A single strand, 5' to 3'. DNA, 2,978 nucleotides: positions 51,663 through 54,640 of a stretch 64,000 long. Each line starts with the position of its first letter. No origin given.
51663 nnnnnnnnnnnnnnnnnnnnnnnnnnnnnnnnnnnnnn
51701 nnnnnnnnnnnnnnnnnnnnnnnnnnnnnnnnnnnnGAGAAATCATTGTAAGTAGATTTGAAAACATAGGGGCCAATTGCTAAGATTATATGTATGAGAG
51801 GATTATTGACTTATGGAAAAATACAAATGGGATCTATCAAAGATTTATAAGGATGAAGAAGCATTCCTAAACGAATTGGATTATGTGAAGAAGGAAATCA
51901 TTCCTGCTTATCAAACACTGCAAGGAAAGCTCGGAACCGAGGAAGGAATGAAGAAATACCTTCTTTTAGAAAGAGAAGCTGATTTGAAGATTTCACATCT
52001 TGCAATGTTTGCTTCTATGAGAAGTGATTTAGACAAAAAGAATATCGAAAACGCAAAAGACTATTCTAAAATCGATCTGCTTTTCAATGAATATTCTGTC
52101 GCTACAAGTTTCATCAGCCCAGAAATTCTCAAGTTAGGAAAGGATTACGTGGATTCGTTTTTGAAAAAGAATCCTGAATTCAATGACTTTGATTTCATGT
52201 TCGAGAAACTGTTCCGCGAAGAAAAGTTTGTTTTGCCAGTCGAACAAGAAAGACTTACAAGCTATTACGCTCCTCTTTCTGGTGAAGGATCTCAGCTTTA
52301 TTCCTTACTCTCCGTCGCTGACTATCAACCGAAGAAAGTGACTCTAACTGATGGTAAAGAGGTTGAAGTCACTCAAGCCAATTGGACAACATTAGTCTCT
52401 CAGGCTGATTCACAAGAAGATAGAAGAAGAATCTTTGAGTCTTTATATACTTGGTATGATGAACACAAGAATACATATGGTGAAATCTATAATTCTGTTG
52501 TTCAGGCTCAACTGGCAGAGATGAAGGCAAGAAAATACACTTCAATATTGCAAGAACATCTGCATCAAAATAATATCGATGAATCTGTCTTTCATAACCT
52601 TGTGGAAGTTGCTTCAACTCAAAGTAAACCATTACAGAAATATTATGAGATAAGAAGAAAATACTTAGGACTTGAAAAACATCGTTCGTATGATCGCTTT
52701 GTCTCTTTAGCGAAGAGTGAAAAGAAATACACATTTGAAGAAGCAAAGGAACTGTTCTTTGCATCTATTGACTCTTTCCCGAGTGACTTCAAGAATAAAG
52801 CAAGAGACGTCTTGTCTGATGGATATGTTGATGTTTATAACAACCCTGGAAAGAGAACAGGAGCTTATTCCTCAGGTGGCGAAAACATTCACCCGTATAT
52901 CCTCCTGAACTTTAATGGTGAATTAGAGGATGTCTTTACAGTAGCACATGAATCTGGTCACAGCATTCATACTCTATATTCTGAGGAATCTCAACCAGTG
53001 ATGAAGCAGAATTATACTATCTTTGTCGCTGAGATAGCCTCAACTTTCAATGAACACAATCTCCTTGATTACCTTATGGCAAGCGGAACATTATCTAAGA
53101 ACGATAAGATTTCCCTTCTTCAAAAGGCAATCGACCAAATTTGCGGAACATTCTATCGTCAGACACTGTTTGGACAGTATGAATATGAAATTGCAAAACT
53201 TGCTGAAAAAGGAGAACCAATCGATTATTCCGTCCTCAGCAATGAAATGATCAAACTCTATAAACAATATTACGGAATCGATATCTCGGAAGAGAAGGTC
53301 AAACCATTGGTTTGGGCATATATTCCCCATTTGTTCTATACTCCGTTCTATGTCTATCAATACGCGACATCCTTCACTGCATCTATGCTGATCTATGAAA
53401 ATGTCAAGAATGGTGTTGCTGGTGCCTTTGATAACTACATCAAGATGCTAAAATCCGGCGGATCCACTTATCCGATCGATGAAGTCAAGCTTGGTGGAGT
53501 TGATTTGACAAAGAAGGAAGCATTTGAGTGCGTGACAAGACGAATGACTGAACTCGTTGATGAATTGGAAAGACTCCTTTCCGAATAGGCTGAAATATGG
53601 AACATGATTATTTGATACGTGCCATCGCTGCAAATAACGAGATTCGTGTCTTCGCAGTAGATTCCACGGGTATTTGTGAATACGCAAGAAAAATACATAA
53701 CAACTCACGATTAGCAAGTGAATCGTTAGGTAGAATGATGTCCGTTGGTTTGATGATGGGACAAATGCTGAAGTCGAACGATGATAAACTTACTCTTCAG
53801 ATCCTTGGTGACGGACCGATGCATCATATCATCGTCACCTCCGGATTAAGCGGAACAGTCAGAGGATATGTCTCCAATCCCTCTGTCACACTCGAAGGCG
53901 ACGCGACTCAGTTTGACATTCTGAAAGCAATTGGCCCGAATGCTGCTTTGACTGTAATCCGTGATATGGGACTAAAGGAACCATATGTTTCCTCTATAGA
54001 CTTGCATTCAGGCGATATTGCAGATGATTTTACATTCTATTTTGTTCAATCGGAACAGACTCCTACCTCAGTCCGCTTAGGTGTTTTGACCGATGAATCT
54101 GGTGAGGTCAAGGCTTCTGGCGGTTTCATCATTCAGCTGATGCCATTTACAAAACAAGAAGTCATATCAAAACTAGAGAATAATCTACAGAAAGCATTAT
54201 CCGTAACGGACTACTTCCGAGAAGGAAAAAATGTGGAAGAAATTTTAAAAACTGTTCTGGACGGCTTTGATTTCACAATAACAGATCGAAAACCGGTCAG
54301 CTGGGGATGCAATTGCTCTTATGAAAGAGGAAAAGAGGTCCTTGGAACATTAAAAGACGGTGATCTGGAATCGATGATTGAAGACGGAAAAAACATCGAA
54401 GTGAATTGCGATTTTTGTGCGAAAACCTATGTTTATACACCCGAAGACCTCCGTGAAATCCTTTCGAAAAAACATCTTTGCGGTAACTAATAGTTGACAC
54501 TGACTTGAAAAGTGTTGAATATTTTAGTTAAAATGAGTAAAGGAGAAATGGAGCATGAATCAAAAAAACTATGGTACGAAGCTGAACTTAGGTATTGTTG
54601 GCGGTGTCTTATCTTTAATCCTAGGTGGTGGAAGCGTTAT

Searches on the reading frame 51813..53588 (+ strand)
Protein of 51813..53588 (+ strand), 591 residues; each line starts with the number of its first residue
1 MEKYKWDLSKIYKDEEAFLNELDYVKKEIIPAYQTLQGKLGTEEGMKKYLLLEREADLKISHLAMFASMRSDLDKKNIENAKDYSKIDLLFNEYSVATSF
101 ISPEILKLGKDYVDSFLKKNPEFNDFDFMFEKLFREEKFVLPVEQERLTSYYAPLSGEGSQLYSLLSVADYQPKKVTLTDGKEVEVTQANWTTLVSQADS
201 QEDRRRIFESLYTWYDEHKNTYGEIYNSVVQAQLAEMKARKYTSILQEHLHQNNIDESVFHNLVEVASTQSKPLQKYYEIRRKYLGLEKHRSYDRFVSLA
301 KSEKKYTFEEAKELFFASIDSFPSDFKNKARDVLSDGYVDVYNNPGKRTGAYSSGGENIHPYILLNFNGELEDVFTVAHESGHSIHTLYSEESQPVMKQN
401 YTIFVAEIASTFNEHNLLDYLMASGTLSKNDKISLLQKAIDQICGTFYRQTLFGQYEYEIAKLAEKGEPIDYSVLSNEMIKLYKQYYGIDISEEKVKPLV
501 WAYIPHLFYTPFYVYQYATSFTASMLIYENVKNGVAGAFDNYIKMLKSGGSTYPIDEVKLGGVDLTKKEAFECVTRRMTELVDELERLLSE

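Call 61: search_protein_families(library=pfam, proteins=[window:51813-53588:+], max_evalue=0.00001)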
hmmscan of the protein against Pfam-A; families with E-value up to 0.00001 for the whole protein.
window:51813-53588:+ (591 aa): 2 families
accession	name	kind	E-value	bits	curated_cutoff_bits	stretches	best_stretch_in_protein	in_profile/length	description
PF01432.26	Peptidase_M3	-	1.3e-56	193.4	27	1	197-572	4-452/457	Peptidase family M3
PF08439.15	Peptidase_M3_N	-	8e-11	42.4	25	1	104-171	1-68/70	Oligopeptidase F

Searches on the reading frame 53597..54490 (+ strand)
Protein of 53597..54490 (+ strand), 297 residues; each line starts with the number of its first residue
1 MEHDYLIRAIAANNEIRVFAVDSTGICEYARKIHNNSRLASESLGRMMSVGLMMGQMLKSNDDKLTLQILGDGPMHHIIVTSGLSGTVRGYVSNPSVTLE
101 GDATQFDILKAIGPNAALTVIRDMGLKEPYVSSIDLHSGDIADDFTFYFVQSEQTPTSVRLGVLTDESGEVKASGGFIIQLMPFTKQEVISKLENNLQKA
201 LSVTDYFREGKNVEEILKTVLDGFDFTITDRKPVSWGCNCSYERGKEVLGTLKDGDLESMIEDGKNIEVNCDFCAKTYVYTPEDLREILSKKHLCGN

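Call 107: search_protein_families(library=pfam, proteins=[window:53597-54490:+], max_evalue=0.00001)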
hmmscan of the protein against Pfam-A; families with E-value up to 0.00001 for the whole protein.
window:53597-54490:+ (297 aa): 1 family
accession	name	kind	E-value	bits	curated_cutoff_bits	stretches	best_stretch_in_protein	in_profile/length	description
PF01430.24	HSP33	-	1.8e-89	300.3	21.4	1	4-280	1-272/273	Hsp33 protein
